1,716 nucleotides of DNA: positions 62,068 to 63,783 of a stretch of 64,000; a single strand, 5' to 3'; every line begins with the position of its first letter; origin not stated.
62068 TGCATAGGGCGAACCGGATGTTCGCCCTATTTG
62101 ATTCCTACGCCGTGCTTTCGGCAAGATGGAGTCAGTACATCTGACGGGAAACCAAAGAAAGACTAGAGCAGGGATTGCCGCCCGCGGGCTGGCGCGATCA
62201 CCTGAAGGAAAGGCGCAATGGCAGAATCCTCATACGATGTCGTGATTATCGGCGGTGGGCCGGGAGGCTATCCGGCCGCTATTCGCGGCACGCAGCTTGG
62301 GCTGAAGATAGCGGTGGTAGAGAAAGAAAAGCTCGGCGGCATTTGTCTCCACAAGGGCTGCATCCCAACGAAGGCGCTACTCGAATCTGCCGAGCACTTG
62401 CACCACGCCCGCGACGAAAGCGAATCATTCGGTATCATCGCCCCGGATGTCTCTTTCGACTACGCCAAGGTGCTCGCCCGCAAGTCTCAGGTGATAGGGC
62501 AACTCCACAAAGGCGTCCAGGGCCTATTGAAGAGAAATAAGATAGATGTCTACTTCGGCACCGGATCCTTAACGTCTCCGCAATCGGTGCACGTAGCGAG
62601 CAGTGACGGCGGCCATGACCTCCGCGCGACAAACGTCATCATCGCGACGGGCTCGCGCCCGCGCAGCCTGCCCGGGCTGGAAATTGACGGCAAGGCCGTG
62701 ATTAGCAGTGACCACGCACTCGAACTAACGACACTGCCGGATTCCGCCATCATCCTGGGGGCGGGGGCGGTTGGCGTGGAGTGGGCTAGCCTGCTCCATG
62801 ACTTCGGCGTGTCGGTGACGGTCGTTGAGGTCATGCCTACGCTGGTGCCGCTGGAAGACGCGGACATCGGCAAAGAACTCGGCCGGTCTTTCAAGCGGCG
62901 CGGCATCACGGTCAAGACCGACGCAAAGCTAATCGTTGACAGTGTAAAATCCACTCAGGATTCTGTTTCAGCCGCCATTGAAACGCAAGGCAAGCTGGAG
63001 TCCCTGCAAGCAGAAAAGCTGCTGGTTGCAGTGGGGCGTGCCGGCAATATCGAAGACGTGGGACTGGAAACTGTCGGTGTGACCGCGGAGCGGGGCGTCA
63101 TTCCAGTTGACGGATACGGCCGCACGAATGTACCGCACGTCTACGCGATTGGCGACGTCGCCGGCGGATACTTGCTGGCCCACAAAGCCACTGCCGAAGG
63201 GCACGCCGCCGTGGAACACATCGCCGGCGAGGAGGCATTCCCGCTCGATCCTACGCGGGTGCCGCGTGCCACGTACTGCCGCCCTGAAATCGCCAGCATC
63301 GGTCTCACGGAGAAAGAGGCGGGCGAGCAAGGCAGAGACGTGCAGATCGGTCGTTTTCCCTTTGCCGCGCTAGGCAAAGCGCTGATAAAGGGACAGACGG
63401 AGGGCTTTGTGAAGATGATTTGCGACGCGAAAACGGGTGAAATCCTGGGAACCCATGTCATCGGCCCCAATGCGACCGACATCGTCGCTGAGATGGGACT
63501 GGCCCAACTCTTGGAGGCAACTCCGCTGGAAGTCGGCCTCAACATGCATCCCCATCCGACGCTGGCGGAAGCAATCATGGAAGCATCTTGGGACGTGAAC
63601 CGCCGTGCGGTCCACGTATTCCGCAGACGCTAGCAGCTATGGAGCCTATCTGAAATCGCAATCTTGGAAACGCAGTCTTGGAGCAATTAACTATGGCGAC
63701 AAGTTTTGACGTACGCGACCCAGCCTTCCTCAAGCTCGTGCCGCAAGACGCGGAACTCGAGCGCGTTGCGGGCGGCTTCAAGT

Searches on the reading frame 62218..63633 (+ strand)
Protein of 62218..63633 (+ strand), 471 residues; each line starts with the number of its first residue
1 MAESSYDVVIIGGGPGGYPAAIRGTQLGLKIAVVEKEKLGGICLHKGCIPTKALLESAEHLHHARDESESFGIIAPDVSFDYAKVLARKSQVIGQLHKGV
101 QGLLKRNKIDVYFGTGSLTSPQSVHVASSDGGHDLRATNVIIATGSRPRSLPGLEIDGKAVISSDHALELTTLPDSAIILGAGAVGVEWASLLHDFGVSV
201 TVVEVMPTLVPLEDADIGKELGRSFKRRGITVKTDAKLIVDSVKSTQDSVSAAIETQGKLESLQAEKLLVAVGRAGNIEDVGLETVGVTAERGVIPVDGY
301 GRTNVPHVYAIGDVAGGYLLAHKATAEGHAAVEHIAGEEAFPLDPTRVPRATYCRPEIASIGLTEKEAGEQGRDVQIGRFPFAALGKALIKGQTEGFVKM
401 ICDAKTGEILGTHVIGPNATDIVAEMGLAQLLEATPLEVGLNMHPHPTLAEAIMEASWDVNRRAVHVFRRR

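Call 50: search_protein_families(library=pfam, proteins=[window:62218-63633:+], max_evalue=0.00001)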
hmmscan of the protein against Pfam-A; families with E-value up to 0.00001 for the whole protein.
window:62218-63633:+ (471 aa): 6 families
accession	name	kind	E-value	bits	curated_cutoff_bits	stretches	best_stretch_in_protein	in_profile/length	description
PF07992.20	Pyr_redox_2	-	2.1e-65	221.5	26.1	1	6-328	1-291/291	Pyridine nucleotide-disulphide oxidoreductase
PF02852.28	Pyr_redox_dim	-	4.8e-37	127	25.3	1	348-456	1-109/110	Pyridine nucleotide-disulphide oxidoreductase, dimerisation domain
PF00070.33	Pyr_redox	-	1.2e-17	64.6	22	1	177-248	2-71/82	Pyridine nucleotide-disulphide oxidoreductase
PF13738.12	Pyr_redox_3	-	9.7e-08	32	30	0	131-312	121-305/305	Pyridine nucleotide-disulphide oxidoreductase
PF12831.13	FAD_oxidored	-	2.5e-06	27.5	27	1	7-44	1-39/416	FAD dependent oxidoreductase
PF01494.25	FAD_binding_3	-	8e-06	25.8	22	0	177-213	4-40/349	FAD binding domain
